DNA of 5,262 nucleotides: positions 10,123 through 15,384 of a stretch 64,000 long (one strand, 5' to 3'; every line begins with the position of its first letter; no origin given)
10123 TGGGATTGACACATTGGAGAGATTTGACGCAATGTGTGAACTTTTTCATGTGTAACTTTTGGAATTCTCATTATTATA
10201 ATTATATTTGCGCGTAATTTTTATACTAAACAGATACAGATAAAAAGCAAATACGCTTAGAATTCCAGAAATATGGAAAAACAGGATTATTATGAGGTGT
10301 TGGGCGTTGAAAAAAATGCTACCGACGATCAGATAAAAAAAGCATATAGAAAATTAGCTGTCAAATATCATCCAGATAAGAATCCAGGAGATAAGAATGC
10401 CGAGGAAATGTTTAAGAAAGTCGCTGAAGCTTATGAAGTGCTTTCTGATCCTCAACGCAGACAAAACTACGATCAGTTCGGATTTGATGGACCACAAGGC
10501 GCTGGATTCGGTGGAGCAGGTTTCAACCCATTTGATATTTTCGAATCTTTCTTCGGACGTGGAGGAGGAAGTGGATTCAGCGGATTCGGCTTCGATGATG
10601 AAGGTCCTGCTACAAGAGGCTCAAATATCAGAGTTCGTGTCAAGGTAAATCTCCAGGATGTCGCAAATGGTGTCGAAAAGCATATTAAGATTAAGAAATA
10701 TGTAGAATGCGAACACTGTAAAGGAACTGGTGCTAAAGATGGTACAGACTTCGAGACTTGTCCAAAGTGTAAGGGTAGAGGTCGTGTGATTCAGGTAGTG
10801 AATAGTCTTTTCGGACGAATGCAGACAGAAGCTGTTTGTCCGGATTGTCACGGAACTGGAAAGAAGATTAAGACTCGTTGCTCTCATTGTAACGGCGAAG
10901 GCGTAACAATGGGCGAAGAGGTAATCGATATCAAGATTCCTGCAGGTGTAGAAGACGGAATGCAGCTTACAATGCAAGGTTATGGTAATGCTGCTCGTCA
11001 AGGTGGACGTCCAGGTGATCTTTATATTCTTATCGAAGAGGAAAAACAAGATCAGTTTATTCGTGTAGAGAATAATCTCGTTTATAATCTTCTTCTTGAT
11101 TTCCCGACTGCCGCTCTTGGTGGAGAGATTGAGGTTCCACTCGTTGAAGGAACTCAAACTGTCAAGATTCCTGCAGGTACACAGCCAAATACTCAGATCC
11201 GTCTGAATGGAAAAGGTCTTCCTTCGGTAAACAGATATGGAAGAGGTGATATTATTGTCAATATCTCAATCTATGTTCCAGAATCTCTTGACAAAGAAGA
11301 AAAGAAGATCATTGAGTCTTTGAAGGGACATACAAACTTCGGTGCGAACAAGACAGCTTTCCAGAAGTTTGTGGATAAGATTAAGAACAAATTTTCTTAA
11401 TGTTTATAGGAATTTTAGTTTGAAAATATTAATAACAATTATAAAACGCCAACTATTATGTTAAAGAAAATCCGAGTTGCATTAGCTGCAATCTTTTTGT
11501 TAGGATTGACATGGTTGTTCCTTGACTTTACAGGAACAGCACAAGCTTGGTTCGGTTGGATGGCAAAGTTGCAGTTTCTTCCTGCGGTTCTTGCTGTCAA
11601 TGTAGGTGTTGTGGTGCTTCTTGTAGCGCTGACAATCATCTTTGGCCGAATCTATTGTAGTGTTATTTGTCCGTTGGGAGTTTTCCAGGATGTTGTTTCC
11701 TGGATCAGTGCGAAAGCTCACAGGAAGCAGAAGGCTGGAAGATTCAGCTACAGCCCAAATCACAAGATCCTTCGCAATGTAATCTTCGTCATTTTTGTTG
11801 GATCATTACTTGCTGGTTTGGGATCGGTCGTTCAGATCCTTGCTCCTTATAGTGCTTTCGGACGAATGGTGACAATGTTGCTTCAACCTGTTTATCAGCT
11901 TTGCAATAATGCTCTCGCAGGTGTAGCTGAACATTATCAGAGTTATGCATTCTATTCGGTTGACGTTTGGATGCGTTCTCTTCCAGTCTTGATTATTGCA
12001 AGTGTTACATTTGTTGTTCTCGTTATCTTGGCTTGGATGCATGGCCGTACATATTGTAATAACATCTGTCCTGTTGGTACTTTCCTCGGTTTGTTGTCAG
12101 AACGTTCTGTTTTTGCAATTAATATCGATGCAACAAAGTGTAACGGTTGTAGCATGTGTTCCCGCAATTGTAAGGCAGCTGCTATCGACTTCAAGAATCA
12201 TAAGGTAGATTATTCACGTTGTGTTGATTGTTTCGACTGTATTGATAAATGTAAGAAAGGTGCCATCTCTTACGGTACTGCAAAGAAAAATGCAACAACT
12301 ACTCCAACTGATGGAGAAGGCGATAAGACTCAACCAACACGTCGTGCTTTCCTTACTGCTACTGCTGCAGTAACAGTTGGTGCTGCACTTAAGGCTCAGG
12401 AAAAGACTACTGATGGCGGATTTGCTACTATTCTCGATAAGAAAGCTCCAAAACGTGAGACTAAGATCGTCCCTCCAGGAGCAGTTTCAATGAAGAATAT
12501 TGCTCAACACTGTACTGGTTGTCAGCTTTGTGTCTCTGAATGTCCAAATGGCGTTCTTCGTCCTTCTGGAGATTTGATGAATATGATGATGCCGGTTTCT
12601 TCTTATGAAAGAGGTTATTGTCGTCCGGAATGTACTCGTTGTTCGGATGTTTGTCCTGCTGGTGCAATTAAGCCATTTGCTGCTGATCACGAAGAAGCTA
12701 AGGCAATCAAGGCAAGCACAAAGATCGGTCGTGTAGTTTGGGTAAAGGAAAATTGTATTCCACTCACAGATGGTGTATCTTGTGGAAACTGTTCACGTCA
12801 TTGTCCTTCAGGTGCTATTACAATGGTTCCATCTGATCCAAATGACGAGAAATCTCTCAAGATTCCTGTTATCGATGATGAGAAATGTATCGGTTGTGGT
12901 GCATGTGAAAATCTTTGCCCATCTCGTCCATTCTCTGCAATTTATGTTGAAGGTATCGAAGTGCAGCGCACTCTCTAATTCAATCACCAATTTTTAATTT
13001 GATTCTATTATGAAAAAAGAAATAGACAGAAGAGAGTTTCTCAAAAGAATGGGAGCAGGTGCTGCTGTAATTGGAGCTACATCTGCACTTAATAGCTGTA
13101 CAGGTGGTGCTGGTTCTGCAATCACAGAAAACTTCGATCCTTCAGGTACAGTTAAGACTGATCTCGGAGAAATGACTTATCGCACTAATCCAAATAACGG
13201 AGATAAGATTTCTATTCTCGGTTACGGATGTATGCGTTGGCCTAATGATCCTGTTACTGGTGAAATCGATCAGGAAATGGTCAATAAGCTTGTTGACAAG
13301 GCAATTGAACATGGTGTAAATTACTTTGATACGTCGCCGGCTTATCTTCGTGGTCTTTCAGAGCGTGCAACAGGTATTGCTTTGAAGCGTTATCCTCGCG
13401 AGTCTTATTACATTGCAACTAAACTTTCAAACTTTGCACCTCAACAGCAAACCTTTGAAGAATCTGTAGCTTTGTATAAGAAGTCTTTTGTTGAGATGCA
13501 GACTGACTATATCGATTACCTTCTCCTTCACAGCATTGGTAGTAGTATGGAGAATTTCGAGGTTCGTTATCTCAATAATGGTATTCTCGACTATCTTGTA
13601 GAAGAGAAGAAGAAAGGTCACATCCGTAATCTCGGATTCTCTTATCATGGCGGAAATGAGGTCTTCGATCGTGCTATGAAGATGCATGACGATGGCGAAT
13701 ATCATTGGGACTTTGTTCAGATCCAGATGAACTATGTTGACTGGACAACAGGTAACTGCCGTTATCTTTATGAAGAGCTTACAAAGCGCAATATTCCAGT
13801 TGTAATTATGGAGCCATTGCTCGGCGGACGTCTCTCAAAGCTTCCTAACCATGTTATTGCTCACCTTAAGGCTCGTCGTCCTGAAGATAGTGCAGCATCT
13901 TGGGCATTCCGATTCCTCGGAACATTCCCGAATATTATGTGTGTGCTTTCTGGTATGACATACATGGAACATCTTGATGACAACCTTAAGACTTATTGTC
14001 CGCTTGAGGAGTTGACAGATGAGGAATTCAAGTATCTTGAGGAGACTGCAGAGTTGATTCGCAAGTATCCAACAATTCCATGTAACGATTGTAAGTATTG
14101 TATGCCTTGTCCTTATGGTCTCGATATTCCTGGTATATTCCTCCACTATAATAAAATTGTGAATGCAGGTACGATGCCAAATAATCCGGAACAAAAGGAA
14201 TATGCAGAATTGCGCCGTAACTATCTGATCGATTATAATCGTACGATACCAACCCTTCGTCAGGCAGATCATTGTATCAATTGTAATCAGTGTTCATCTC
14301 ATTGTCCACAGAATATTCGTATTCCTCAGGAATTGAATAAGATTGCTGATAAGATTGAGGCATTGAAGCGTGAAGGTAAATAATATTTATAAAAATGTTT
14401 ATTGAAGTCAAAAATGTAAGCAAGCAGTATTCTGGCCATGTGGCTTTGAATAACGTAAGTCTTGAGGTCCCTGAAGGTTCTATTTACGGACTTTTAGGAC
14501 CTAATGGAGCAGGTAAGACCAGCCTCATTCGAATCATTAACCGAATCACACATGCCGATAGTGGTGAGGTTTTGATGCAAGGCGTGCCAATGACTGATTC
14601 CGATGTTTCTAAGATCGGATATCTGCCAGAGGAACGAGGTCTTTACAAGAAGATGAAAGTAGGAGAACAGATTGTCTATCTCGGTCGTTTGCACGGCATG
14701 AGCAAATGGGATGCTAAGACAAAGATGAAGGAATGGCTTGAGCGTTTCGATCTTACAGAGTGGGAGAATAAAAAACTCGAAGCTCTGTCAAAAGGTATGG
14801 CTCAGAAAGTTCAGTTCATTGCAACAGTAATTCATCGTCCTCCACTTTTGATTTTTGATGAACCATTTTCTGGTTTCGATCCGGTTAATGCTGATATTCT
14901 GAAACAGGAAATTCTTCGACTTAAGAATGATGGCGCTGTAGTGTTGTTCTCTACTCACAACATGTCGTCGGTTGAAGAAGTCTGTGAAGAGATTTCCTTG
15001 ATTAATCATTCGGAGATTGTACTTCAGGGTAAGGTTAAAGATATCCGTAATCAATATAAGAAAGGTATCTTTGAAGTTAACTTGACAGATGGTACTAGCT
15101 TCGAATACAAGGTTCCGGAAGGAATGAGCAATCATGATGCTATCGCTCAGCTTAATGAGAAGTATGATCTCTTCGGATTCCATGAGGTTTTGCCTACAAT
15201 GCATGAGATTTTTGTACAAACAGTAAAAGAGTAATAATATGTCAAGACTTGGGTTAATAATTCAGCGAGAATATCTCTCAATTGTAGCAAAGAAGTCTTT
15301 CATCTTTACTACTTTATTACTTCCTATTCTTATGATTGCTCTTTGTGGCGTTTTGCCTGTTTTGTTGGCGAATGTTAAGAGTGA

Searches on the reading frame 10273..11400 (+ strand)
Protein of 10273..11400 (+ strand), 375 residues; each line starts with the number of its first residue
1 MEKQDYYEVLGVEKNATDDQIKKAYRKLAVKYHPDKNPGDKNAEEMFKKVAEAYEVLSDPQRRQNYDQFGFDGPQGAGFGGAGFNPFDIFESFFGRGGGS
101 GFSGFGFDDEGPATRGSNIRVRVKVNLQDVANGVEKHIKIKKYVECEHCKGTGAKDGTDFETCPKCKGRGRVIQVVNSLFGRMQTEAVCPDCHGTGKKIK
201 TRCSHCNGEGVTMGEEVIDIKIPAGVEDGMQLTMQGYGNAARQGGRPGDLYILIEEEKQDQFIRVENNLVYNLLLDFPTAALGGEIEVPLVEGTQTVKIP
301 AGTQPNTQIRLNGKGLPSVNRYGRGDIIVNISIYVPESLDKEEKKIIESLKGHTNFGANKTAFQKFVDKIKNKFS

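Call 50: search_protein_families(library=pfam, proteins=[window:10273-11400:+], max_evalue=0.0001)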
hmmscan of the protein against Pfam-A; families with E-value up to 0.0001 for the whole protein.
window:10273-11400:+ (375 aa): 4 families
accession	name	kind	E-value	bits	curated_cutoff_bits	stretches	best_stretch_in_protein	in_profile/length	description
PF01556.23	DnaJ_C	-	3.7e-44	150.9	26.6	1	119-336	1-152/152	DnaJ C terminal domain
PF00226.36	DnaJ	-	3e-31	107.8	27.8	1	5-67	1-63/63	DnaJ domain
PF00684.25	DnaJ_CXXCXGXG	-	1.1e-17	64.5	32.7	1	146-210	1-65/65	DnaJ central domain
PF15777.11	Anti-TRAP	-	9.4e-06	26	32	0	144-172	11-42/59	Tryptophan RNA-binding attenuator protein inhibitory protein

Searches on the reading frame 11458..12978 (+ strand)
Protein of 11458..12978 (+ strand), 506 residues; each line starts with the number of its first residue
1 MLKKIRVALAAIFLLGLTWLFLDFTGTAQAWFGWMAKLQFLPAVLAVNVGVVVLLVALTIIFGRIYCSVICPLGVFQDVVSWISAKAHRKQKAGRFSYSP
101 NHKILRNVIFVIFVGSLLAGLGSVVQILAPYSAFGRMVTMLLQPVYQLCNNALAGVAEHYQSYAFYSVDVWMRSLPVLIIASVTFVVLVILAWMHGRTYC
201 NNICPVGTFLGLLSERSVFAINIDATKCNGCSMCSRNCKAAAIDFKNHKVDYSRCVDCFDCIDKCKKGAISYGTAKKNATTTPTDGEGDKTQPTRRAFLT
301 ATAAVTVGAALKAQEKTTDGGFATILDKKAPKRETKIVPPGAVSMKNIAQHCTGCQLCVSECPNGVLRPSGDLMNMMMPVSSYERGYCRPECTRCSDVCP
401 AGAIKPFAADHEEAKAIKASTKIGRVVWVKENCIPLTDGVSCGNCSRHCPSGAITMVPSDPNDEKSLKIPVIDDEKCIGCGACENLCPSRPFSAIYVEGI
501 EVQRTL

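Call 50: search_protein_families(library=pfam, proteins=[window:11458-12978:+], max_evalue=0.0001)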
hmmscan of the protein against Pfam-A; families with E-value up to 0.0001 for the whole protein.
window:11458-12978:+ (506 aa): 13 families
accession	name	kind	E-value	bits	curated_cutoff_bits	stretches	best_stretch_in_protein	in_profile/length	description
PF12838.12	Fer4_7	-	2.7e-22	79.4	27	2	441-489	4-50/52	4Fe-4S dicluster domain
PF00037.32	Fer4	-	1.2e-19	69.7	21.1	1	470-489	1-20/24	4Fe-4S binding domain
PF12837.12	Fer4_6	-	2.1e-19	68.9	25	1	469-489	1-21/24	4Fe-4S binding domain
PF13187.11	Fer4_9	-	2.7e-18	66.2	27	2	441-489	4-49/52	4Fe-4S dicluster domain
PF12801.12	Fer4_5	-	3e-17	62.7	22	2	51-87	8-45/48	4Fe-4S binding domain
PF13237.11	Fer4_10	-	1.4e-14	54.2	25.5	1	441-488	11-53/53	4Fe-4S dicluster domain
PF13484.11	Fer4_16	-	4.9e-14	53.3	30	1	391-451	4-65/66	4Fe-4S double cluster binding domain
PF13183.11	Fer4_8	-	2.6e-11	44.3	27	1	253-366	3-68/68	4Fe-4S dicluster domain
PF14697.11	Fer4_21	-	1.5e-10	41.5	35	0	440-488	9-52/59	4Fe-4S dicluster domain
PF12797.12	Fer4_2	-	2.9e-09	36.7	24.5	1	469-489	2-22/22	4Fe-4S binding domain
PF25160.1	LdpA_Fe-S-bd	-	2.3e-08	34.1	27.6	0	445-490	9-41/49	LdpA Fe-S cluster-binding domain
PF12798.12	Fer4_3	-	2.9e-06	28.1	27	0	477-489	1-13/15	4Fe-4S binding domain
PF13534.11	Fer4_17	-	2.8e-05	25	22.2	0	341-366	35-60/61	4Fe-4S dicluster domain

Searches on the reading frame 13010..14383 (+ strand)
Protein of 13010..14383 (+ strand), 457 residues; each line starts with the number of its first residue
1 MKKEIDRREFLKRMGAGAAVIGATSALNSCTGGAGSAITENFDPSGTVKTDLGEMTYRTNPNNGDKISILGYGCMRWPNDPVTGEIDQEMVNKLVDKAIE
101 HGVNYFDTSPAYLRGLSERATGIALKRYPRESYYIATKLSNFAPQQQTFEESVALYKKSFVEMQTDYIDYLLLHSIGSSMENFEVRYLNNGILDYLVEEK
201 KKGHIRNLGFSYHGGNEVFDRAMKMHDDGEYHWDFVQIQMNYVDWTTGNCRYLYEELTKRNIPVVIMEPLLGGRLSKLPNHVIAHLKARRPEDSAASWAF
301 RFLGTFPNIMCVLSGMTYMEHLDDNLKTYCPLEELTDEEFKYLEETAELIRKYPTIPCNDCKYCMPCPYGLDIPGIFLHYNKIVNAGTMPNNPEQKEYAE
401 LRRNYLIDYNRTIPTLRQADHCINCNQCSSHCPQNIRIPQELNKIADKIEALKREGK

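Call 50: search_protein_families(library=pfam, proteins=[window:13010-14383:+], max_evalue=0.0001)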
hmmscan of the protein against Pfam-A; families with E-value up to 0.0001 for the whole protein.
window:13010-14383:+ (457 aa): 5 families
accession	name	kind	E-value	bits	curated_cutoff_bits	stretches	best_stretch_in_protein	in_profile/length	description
PF00248.27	Aldo_ket_red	-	3.6e-36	125.2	24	1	70-346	2-289/291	Aldo/keto reductase family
PF13187.11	Fer4_9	-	1.2e-07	32.1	27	1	358-435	2-50/52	4Fe-4S dicluster domain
PF13183.11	Fer4_8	-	3.3e-06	28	27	1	357-436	4-68/68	4Fe-4S dicluster domain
PF13534.11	Fer4_17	-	5.3e-06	27.3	22.2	1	358-436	2-60/61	4Fe-4S dicluster domain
PF13237.11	Fer4_10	-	5.1e-05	23.6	25.5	0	417-439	4-22/53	4Fe-4S dicluster domain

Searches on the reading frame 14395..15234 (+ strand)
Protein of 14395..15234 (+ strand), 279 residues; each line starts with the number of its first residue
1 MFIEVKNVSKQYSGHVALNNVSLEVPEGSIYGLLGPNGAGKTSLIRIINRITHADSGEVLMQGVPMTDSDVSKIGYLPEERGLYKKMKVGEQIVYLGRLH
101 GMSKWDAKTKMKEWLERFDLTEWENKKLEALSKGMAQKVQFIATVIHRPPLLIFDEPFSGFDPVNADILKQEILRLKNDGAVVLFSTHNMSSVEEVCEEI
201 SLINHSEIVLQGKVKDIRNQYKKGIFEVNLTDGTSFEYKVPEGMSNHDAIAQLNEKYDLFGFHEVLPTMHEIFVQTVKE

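Call 50: search_protein_families(library=pfam, proteins=[window:14395-15234:+], max_evalue=0.0001)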
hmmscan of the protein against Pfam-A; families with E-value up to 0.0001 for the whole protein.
window:14395-15234:+ (279 aa): 3 families
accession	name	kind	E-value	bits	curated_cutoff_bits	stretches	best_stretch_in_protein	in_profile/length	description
PF00005.33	ABC_tran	-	5.1e-30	105.3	25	1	18-158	1-136/137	ABC transporter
PF13304.12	AAA_21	-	1.6e-12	48.6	27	1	130-191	237-301/304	AAA domain, putative AbiEii toxin, Type IV TA system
PF13732.12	DrrA1-3_C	-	2.1e-08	35.2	27.4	1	224-277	29-81/81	ATP-binding protein DrrA1-3-like, C-terminal domain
